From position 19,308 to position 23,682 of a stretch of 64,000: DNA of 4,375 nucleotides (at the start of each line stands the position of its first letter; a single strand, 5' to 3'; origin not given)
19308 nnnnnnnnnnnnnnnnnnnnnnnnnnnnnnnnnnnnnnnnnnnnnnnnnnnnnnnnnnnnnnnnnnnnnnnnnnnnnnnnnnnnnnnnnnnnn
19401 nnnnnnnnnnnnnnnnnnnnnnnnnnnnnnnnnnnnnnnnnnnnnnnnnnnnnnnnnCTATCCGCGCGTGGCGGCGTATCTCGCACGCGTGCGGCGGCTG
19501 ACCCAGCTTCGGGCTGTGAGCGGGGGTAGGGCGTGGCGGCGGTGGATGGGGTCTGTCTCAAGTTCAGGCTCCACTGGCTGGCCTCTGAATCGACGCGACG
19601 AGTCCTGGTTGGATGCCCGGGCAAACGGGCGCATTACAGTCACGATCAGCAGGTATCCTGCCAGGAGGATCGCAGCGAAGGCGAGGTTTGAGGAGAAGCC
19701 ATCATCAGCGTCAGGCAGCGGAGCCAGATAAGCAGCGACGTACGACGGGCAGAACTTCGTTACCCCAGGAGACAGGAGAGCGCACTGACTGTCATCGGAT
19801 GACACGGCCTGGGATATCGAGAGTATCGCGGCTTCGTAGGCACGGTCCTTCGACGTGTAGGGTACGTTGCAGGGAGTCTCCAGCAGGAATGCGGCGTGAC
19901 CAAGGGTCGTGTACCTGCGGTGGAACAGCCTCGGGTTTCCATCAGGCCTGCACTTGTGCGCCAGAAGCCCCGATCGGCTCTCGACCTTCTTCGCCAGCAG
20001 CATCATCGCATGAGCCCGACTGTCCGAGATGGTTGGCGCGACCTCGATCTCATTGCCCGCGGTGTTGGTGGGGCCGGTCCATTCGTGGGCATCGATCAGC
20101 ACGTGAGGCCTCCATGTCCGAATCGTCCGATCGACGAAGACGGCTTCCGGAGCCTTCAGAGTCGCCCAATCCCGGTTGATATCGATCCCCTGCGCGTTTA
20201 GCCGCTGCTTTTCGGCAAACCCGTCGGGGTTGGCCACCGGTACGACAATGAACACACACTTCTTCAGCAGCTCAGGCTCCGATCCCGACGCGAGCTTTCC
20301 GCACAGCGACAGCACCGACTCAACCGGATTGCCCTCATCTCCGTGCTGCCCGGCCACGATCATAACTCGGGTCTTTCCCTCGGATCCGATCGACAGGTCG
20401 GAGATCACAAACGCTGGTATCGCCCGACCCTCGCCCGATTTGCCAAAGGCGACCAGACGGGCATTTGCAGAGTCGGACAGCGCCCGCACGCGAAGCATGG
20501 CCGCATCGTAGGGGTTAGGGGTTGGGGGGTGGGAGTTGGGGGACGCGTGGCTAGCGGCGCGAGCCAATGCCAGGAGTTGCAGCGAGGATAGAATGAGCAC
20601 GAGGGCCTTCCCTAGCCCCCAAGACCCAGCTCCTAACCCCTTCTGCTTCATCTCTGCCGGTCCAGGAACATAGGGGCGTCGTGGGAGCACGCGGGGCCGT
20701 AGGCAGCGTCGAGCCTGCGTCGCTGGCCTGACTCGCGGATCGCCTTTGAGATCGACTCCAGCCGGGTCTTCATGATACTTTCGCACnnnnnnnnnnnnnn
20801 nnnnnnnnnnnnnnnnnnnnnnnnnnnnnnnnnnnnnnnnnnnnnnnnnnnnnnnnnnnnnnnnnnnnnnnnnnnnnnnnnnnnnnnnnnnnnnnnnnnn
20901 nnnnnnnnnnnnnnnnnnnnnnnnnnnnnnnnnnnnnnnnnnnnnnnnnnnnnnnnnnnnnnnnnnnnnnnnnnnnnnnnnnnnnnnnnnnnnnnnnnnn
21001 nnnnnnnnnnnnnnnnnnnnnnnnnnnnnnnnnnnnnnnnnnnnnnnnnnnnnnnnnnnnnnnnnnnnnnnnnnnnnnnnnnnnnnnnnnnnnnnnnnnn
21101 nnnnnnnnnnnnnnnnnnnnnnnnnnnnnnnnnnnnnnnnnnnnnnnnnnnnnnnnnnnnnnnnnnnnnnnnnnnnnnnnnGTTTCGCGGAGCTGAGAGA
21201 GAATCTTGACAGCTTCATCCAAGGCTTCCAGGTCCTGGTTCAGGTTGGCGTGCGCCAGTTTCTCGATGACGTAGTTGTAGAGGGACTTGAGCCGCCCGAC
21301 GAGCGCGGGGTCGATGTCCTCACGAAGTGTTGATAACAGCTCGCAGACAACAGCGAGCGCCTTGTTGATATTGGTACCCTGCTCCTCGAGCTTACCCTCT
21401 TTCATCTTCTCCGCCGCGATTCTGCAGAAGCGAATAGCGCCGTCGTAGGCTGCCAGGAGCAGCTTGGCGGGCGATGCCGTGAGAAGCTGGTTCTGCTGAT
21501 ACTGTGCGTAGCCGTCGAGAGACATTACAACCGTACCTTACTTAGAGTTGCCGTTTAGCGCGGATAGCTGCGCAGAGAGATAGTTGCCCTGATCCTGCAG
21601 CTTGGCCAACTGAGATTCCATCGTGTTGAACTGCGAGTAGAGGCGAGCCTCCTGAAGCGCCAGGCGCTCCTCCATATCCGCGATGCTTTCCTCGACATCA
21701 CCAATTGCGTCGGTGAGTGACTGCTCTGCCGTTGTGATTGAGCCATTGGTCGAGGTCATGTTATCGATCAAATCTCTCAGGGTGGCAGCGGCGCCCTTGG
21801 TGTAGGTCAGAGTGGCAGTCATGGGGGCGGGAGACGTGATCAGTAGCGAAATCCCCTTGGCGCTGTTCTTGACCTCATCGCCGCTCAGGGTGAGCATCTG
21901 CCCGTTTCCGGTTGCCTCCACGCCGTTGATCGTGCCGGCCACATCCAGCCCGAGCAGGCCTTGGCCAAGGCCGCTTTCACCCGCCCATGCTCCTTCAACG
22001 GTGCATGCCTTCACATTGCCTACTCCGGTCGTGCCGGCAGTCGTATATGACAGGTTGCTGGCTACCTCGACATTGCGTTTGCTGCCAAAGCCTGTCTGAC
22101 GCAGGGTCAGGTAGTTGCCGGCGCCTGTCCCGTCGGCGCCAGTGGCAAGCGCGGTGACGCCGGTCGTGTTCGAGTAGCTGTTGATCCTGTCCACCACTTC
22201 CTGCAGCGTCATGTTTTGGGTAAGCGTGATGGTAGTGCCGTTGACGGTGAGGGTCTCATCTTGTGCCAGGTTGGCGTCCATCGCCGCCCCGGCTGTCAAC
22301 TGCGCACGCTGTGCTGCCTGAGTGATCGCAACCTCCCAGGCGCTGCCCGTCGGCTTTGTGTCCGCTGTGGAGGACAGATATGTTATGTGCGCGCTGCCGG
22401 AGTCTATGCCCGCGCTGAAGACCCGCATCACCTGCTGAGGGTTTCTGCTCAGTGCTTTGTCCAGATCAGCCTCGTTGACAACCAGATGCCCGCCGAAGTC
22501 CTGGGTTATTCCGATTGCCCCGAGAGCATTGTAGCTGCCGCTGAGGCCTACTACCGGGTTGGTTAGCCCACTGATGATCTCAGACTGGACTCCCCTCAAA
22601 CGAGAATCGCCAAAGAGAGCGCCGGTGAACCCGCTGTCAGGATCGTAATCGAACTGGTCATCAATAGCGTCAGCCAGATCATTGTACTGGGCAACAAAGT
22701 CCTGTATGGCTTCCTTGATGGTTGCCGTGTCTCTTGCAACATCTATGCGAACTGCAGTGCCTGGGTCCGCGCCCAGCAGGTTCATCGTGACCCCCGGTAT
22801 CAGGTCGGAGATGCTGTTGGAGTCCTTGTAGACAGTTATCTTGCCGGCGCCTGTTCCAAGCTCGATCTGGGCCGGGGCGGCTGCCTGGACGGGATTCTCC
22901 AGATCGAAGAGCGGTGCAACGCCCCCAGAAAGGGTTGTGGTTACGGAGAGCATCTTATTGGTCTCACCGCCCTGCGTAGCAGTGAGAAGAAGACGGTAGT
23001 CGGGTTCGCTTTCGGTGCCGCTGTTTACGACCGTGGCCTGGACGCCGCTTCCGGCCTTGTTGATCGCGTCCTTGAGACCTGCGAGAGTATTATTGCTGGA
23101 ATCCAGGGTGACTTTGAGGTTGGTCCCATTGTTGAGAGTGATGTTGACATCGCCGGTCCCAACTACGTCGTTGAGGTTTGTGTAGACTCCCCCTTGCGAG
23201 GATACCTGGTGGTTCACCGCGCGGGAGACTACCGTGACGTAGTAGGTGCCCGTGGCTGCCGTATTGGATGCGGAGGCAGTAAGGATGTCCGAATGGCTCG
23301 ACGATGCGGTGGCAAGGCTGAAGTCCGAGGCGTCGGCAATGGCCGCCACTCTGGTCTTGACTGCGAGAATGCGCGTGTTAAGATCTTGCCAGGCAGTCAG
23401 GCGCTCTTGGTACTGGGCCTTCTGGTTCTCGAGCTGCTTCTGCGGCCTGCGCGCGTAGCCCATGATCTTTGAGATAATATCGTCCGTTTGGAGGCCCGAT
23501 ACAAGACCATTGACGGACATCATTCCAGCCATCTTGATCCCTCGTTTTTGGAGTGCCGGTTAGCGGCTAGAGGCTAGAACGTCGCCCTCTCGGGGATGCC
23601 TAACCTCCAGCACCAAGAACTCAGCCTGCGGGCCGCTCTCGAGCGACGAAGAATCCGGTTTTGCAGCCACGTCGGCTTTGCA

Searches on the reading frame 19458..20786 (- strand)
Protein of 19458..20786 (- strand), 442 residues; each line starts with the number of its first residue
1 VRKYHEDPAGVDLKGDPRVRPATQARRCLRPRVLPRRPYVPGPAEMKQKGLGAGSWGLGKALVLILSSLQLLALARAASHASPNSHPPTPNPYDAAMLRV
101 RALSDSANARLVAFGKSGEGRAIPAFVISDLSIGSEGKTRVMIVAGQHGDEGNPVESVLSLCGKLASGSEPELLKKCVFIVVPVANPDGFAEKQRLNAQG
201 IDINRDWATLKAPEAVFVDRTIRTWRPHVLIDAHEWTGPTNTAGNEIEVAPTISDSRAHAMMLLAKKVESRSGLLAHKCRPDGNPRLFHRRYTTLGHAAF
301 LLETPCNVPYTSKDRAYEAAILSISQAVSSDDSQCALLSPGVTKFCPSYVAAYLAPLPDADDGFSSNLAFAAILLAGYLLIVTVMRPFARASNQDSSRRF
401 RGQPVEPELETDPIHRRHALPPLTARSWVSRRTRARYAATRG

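Call 11: search_protein_families(library=pfam, proteins=[window:19458-20786:-], max_evalue=0.001)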
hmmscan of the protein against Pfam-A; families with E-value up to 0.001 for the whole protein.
window:19458-20786:- (442 aa): 3 families
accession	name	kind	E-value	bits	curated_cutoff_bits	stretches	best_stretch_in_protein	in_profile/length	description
PF00246.29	Peptidase_M14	-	2.9e-16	60.4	21.6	1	100-210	7-136/286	Zinc carboxypeptidase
PF24827.1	AstE_AspA_cat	-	1.6e-08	34.8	25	1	139-207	3-64/192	Succinylglutamate desuccinylase/Aspartoacylase catalytic domain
PF10994.13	DUF2817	-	0.00057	19.9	23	1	106-214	18-125/341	Protein of unknown function (DUF2817)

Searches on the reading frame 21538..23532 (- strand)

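Call 11: search_protein_families(library=pfam, proteins=[window:21538-23532:-], max_evalue=0.001)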
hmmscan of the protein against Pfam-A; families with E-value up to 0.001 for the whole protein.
window:21538-23532:- (664 aa): 3 families
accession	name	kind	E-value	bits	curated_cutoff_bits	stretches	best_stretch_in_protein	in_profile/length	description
PF07195.17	FliD_C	-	7.8e-43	147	25.4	2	223-378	6-167/236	Flagellar hook-associated protein 2 C-terminus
PF02465.23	FliD_N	-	2.9e-21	76.3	24.8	1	12-107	1-96/97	Flagellar hook-associated protein 2 N-terminus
PF07196.18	Flagellin_IN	-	1.7e-09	38.2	22.7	1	427-464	1-44/55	Flagellin hook IN motif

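Call 69: search_protein_families(library=pfam, proteins=[L009:1428-2732:+, P0104, P0110, P0112], max_evalue=0.1)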
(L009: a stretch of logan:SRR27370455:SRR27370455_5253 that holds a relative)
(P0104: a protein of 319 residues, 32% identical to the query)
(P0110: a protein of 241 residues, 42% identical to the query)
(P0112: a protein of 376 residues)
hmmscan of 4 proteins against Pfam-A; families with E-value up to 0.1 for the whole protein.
L009:1428-2732:+ (434 aa): 2 families
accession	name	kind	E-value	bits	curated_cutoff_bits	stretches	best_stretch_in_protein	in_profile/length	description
PF07660.19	STN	-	5e-26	90.6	28.4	4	71-109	13-50/52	Secretin and TonB N terminus short domain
PF16344.10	FecR_C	-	0.00033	21.1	24.4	0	155-191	29-66/70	FecR, C-terminal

P0104 (319 aa): 1 family
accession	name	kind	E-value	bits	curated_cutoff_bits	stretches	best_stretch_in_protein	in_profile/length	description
PF08808.17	RES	-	0.018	15.5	23.2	1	188-279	65-144/157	RES domain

P0110 (241 aa): 2 families
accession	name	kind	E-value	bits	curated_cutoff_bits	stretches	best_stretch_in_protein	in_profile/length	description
PF11837.13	INV_N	-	0.0092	16.9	27.8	1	60-120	6-63/109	Beta-fructofuranosidase, N-terminal domain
PF13490.11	zf-HC2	-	0.014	16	22.2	1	3-36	1-34/35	Putative zinc-finger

P0112 (376 aa): 0 families
